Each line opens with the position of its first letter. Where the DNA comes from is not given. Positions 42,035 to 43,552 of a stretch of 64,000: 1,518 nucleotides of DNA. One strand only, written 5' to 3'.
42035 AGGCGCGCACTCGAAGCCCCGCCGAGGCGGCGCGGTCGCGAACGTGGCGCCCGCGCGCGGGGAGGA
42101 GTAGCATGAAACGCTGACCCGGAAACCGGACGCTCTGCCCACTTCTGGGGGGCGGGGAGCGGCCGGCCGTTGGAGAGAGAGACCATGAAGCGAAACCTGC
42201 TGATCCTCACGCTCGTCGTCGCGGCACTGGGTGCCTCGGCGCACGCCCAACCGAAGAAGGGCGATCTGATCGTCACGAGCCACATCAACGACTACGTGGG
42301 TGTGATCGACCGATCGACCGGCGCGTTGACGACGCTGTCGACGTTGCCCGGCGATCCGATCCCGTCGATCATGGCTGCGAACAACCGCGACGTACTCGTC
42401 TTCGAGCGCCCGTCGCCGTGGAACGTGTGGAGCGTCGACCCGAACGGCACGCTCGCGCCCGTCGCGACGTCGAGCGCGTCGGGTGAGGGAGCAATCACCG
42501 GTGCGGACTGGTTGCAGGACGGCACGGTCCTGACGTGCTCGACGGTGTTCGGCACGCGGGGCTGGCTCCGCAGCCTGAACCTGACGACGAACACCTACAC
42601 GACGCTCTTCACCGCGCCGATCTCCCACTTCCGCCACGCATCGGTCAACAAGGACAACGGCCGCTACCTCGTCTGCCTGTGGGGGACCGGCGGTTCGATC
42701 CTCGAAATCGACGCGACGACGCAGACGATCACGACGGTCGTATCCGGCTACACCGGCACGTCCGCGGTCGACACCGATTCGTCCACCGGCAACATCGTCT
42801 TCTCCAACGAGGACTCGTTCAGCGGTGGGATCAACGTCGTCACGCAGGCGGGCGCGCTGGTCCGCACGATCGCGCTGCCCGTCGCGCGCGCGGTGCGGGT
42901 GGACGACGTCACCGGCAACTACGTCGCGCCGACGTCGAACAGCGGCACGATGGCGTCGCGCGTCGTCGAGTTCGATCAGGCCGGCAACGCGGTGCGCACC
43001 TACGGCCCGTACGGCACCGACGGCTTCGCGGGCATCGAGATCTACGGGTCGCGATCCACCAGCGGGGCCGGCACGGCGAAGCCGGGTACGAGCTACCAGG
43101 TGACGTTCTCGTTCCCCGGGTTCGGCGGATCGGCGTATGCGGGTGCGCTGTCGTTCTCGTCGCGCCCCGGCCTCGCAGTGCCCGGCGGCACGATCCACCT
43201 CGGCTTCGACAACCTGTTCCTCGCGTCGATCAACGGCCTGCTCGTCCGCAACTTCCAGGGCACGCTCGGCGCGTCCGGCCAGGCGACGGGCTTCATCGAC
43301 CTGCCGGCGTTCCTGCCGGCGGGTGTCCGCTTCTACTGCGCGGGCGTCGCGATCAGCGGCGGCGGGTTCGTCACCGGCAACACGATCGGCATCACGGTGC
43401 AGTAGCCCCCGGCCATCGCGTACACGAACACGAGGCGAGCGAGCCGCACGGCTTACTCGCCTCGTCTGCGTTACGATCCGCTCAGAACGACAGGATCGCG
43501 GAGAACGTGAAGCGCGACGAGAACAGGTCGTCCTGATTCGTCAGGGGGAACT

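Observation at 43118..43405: Conserved ~90-aa C-terminal module shared by six secreted proteins from three paralog families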

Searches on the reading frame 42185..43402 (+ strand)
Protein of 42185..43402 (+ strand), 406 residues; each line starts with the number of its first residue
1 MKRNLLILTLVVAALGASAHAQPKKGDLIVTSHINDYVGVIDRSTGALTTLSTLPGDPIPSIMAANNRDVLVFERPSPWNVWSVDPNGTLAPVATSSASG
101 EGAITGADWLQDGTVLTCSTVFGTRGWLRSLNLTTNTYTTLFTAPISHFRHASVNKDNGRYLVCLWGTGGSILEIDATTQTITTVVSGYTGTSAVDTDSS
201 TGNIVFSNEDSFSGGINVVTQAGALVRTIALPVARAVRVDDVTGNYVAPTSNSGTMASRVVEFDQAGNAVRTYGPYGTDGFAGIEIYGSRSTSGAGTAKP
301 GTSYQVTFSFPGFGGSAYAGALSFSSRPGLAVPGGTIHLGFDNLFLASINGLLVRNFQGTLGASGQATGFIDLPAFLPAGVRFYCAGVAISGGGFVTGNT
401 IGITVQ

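Call 7: search_protein_families(library=pfam, proteins=[window:42185-43402:+], max_evalue=1)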
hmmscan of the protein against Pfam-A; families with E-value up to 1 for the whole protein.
window:42185-43402:+ (406 aa): 1 family
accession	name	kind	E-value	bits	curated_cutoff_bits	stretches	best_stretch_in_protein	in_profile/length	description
PF22701.2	Mala_s_1-like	-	0.013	15.7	27.5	1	142-206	83-145/195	Mal s 1 allergenic protein-like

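Call 8: search_protein_families(library=ncbifam, proteins=[window:42185-43402:+], max_evalue=1)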
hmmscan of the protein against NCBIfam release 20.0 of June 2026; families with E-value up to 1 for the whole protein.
window:42185-43402:+ (406 aa): 0 families

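Call 26: find_homologous_proteins(query=window:42185-43402:+, max_evalue=0.00001)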
Query window:42185-43402:+ (406 aa): 7 proteins with E <= 0.00001 among 8000 candidates.
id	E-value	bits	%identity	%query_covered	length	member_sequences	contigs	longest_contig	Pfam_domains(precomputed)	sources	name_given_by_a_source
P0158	9.4e-262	886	100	100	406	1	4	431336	-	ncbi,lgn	-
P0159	9.4e-222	754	83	100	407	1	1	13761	-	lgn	-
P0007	5.6e-141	488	58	98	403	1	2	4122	-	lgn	-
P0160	1.7e-76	276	38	97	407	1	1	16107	-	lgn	-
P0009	1.8e-74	269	40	96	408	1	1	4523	-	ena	-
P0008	7.0e-74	267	41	86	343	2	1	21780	-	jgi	-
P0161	3.0e-10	58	28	92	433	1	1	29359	-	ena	-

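Call 28: find_homologous_proteins(query=A2, max_evalue=0.001)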
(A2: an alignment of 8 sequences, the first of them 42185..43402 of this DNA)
Query A2 (8 sequences) (406 aa, profile of the alignment): 12 proteins with E <= 0.001 among 8000 candidates.
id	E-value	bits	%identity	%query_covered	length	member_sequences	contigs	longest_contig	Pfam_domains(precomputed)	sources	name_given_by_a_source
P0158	7.9e-183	626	100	100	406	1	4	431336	-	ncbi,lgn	-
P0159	7.5e-182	623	83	100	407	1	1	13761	-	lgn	-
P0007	4.2e-176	604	58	98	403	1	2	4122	-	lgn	-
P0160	9.5e-168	576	38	97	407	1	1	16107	-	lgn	-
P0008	4.0e-149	515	41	86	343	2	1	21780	-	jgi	-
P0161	1.0e-136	474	28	92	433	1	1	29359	-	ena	-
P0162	4.6e-101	357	27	97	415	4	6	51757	-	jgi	-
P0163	1.6e-91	325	27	96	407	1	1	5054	-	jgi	jgi:hypothetical protein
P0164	3.4e-21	94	43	23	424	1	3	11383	-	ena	-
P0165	4.1e-14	70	39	20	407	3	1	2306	PF24684.2,PF01436.28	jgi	jgi:streptogramin lyase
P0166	2.3e-5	41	43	7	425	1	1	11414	PF08450.19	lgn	-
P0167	1.3e-4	39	48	7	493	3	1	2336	PF13948.12,PF13449.13,PF01436.28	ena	-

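Call 40: find_related_loci(query=window:42185-43402:+, collection=genome_contigs, flank=6000)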
Query window:42185-43402:+ (406 aa) in genome_contigs; peptide patterns used: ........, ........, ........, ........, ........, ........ (x = any residue, [..] = any of these).
213 stretches matched a pattern, but none encodes a relative of the query by tblastn (E <= 1e-3).
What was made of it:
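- Tried and rejected: With B1 alone it found no relative (call 40).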

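Call 52: find_encoding_contigs(protein=P0162, flank=10000, max_places=3)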
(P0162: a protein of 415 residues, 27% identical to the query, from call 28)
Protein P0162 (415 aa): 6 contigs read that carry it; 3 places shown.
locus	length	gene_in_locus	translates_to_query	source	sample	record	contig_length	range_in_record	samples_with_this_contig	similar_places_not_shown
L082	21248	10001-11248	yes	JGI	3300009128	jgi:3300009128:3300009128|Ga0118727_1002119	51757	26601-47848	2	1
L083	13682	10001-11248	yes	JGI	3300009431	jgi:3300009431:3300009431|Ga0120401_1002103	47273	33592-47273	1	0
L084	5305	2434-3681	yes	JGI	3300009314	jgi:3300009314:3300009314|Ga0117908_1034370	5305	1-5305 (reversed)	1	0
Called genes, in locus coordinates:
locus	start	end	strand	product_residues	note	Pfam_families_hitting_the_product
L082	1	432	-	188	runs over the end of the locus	PF01923:Cob_adeno_trans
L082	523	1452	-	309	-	-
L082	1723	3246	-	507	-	PF07995:GSDH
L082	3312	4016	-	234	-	PF04298:Zn_peptidase_2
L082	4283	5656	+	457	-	PF02589:LUD_dom, PF13237:Fer4_10 (faint), PF13183:Fer4_8, PF11870:LutB_C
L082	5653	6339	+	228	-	PF02589:LUD_dom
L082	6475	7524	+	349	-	PF04754:Transposase_31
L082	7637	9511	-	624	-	PF01011:PQQ (faint), PF13360:PQQ_2, PF13570:Beta-prop_ACSF4 (weak), PF13360:PQQ_2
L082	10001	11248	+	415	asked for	-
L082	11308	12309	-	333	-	-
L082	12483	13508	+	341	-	PF04754:Transposase_31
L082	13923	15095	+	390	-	PF00155:Aminotran_1_2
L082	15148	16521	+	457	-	PF00202:Aminotran_3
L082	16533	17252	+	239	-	PF01656:CbiA, PF13500:AAA_26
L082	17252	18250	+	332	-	PF04055:Radical_SAM, PF06968:BATS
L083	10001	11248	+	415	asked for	-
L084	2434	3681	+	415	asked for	-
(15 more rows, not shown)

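Call 53: find_encoding_contigs(protein=P0161, flank=10000, max_places=2)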
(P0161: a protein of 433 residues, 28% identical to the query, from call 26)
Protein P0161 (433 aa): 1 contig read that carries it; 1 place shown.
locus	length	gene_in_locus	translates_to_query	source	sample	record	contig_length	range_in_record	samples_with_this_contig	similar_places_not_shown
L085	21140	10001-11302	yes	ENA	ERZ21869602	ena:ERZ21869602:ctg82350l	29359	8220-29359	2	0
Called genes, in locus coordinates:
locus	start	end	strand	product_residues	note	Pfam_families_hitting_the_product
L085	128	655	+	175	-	PF01925:TauE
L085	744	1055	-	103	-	PF14582:Metallophos_3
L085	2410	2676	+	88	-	-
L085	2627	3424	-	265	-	-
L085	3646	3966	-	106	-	-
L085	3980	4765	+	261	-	-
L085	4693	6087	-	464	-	PF13243:SQHop_cyclase_C (faint)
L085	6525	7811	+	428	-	-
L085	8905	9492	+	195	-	-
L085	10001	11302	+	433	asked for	-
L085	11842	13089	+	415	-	-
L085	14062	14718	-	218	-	PF00132:Hexapep, PF14602:Hexapep_2 (weak)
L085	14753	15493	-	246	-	PF02563:Poly_export, PF10531:SLBB (weak), PF22461:SLBB_2 (weak)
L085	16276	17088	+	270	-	PF03808:Glyco_tran_WecG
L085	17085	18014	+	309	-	PF00535:Glycos_transf_2, PF13641:Glyco_tranf_2_3 (faint)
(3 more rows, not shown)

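Call 62: find_encoding_contigs(protein=P0160, flank=10000, max_places=2)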
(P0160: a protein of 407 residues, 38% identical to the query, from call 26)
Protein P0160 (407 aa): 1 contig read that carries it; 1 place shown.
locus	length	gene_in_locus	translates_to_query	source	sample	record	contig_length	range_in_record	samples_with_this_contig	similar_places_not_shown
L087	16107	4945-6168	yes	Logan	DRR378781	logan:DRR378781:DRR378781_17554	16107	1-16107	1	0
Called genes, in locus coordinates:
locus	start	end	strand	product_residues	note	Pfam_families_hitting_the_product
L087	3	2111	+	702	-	?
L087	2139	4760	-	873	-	-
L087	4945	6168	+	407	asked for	-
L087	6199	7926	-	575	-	PF02690:Na_Pi_cotrans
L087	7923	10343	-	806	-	PF02743:dCache_1, PF07228:SpoIIE, PF13581:HATPase_c_2 (weak)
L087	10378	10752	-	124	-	PF01740:STAS, PF13466:STAS_2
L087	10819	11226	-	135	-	PF13581:HATPase_c_2, PF02518:HATPase_c (weak)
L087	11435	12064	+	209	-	-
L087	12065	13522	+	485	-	-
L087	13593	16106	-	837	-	?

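Call 63: find_encoding_contigs(protein=P0164, flank=10000, max_places=2)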
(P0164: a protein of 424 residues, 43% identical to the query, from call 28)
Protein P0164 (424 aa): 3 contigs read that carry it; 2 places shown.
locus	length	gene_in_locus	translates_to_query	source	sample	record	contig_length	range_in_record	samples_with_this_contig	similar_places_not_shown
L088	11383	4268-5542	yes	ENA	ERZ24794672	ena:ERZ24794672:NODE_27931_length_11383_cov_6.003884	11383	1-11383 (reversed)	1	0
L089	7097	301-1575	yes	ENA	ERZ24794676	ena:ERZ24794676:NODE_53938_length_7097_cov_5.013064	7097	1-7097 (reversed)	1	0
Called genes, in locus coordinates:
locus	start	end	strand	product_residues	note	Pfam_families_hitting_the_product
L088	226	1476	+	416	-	PF01546:Peptidase_M20, PF05343:Peptidase_M42 (faint), PF07687:M20_dimer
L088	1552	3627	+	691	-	PF03169:OPT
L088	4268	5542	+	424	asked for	-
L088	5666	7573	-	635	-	PF13517:FG-GAP_3 (faint), PF01839:FG-GAP, PF21955:CarG-like (faint), PF01839:FG-GAP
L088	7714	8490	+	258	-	PF03372:Exo_endo_phos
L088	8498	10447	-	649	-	PF20511:PMI_typeI_cat, PF01479:S4, PF00849:PseudoU_synth_2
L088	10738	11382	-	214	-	?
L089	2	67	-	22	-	?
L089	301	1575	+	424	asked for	-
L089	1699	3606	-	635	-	PF13517:FG-GAP_3 (faint), PF01839:FG-GAP, PF21955:CarG-like (faint), PF01839:FG-GAP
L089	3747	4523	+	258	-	PF03372:Exo_endo_phos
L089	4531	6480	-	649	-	PF20511:PMI_typeI_cat, PF01479:S4, PF00849:PseudoU_synth_2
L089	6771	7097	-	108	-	?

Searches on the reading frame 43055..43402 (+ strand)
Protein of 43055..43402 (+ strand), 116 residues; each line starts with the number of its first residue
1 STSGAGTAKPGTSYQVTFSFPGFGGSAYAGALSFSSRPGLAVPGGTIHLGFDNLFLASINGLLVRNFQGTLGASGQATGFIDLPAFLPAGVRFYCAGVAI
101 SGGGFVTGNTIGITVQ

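Call 32: search_protein_families(library=pfam, alignment_id=A3, max_evalue=1)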
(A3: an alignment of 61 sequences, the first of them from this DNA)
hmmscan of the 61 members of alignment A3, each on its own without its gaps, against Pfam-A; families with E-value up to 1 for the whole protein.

A. member 1, seq(116 aa): 0 families

B. families by the number of members that match (of 61 scanned): 5 families
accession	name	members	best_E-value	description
PF12811.12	BaxI_1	1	0.012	Bax inhibitor 1 like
PF19805.5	DUF6288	1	0.073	Family of unknown function (DUF6288)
PF24363.1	DUF7519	1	0.079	Family of unknown function (DUF7519)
PF04534.17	Herpes_UL56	1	0.085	Herpesvirus UL56 protein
PF23148.1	Gp77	1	0.099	Podophage GP4 fiber-tail adaptor protein gp77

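Call 33: search_solved_structures(query=A3, max_evalue=10)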
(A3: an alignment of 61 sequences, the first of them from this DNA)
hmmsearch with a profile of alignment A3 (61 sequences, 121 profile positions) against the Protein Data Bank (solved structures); distinct sequences matched with E-value up to 10: 0.
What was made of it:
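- A profile search against all PDB chain sequences gave nothing at E<=10 (call 33).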

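Call 37: predict_structure(alignment_id=A3)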
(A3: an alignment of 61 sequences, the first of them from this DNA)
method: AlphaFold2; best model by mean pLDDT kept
length: 116 residues; sequences in the alignment: 61
mean_pLDDT: 95.9   pTM: 0.85
mean pLDDT of the five models: 95.9, 94.8, 94.4, 94.2, 93.9
residues with pLDDT >= 90: 112; 70-90: 4; 50-70: 0; < 50: 0
segments of 3 or more residues with pLDDT < 50: none
pLDDT, mean of each block of 10 residues (from residue 1): 96 98 97 95 93 96 97 98 96 97 92 97
secondary structure, 60 per line:
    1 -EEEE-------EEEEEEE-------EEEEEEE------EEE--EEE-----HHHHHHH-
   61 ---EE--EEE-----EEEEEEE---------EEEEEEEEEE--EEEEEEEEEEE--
elements in order: E2-5 E13-19 E27-33 E40-42 E45-47 H53-59 E68-70 E76-82 E92-101 E104-114
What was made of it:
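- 43061..43402 (+): The module of B1, which is the finding itself with a corrected start. AlphaFold2 model pLDDT 95.9, beta-sandwich (call 37).
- On Exosortase/sortase/rhombosortase-type signals (PEP-CTERM, LPXTG, GlyGly-CTERM and similar): The model is all-beta to the last residue (call 37).
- Confident independent fold: pLDDT 95.9, pTM 0.85 (call 37).
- Tried and rejected: The 61-sequence alignment was needed (call 37).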

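Call 47: fold_search(model_id=the predicted structure, library=pdb)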
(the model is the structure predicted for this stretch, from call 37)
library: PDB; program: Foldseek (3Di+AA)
matches with E <= 10: 1839; with E <= 0.001: 7
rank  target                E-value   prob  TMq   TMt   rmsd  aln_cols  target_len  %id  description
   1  5gs1_B                6.4e-04  1.00  0.55  0.54   7.5       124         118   22  Crystal structure of homo-specific diabody (released 2016-10-12)
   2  7xcp_H                6.4e-04  1.00  0.48  0.47   7.5       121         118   21  Cryo-EM structure of Omicron RBD complexed with ACE2 and 304 Fab (released 2022-08-31)
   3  9mqa_H                6.4e-04  1.00  0.45  0.42   8.9       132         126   19  Cryo-EM structure of hemagglutinin H5N1 in complex with Fab 310-7D11 (released 2025-08-13)
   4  6xxn_G                6.7e-04  1.00  0.50  0.47   8.1       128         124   17  Crystal structure of NB7, a nanobody targeting prostate specific membrane antigen (released 2020-06-10)
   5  7x1m_H                6.7e-04  1.00  0.48  0.47   7.7       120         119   21  The complex structure of Omicron BA.1 RBD with BD604, S309,and S304 (released 2022-07-06)
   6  5gs1_C                8.9e-04  1.00  0.55  0.31   7.6       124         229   22  Crystal structure of homo-specific diabody (released 2016-10-12)
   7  8wpw_H                8.9e-04  1.00  0.47  0.46   7.6       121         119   21  Cryo-EM structure of SARS-CoV-2 XBB.1.5 receptor-binding domain (RBD) complexed with CB6 mutant,S309, and S304 antibod (released 2024-10-16)
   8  9mtm_H                1.0e-03  1.00  0.54  0.50   7.6       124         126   18  Structure of porcine Fab 24-1G28 in complex with influenza H1N1 A/Hawaii/70/2019 hemagglutinin (released 2025-09-24)
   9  2zot_C                1.2e-03  1.00  0.55  0.47   8.6       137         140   16  Crystal structure of human F-spondin reeler domain (fragment 1) (released 2008-10-14)
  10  7tyv_D                1.2e-03  1.00  0.48  0.31   7.0       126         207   17  Structure of Lassa Virus glycoprotein (Josiah) bound to Fab 25.10C (released 2022-06-01)
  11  8epa_H                1.3e-03  1.00  0.48  0.48   7.6       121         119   18  Structure of interleukin receptor common gamma chain (IL2Rgamma) in complex with two antibodies (released 2023-01-25)
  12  6v80_E                1.5e-03  1.00  0.50  0.49   8.0       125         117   18  Crystal structure of human CD1d presenting alpha-Galactosylceramide in complex with NKT12 TCR and VHH nanobody 1D12 (released 2020-09-16)
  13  8yvk_E                1.5e-03  1.00  0.52  0.49   7.3       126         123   20  Neuraminidase of A/Red knot/Delaware Bay/310/2016 H10N4 in complex with CAV-F6 Fab (released 2025-07-02)
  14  7k90_H                1.5e-03  1.00  0.48  0.44   7.6       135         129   18  Structure of the SARS-CoV-2 S 6P trimer in complex with the human neutralizing antibody Fab fragment, C144 (released 2020-10-21)
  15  8r4b_C                1.6e-03  1.00  0.44  0.44   8.0       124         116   19  Roco protein from C. tepidum in the GTP state bound to the activating Nanobodies NbRoco1 and NbRoco2 (released 2024-05-01)
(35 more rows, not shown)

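Call 57: search_protein_families(library=ncbifam, alignment_id=A3, max_evalue=1)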
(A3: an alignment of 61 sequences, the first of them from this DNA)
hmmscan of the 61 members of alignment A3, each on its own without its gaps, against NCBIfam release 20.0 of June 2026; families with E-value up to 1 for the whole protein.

A. member 1, seq(116 aa): 0 families

B. families by the number of members that match (of 61 scanned): 8 families
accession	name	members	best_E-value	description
NF049865.1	outer_TDE2508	1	0.017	TDE2508 family outer membrane beta-barrel protein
NF041766.1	choice_anch_U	1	0.023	choice-of-anchor U domain-containing protein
TIGR01427.1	PTS_IIC_fructo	1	0.035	fructose-specific PTS transporter subunit EIIC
TIGR01267.1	Phe4hydrox_mono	1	0.059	phenylalanine 4-monooxygenase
NF050023.1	7alphHDSH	1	0.065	7alpha-hydroxysteroid dehydrogenase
TIGR03190.1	benz_CoA_bzdN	1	0.19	benzoyl-CoA reductase, bzd-type, subunit N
NF038205.1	Campy_LoFi_RPT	1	0.26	LOFI repeat protein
NF053523.1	VcdP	1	0.34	small protein VcdP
